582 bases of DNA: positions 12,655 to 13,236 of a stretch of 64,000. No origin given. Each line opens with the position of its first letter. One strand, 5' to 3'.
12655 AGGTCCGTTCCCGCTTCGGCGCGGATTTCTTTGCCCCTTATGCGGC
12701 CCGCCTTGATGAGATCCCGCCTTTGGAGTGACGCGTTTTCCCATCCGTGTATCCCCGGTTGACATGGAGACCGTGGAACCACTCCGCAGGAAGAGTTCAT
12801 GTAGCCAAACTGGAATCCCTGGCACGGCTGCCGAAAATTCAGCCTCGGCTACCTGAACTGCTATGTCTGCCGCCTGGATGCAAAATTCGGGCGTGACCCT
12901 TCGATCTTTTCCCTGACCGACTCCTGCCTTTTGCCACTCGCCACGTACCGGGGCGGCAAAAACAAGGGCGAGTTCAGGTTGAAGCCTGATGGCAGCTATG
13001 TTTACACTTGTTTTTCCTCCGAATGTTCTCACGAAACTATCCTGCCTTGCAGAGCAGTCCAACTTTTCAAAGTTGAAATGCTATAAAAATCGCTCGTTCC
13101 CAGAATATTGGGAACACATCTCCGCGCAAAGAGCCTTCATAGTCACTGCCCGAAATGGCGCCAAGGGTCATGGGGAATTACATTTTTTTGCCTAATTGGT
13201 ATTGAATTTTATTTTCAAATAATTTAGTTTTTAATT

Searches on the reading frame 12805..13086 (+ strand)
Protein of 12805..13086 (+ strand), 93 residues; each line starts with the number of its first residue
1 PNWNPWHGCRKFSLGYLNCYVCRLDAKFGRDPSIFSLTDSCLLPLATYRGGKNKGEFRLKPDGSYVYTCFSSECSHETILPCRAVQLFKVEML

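Call 56: search_protein_families(library=pfam, proteins=[window:12805-13086:+], max_evalue=0.01)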
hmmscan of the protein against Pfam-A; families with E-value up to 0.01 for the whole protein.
window:12805-13086:+ (93 aa): 1 family
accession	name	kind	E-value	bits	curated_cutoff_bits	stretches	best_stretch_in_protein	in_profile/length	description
PF07505.17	DUF5131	-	0.00043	20.3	28.9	1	3-30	11-38/243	Protein of unknown function (DUF5131)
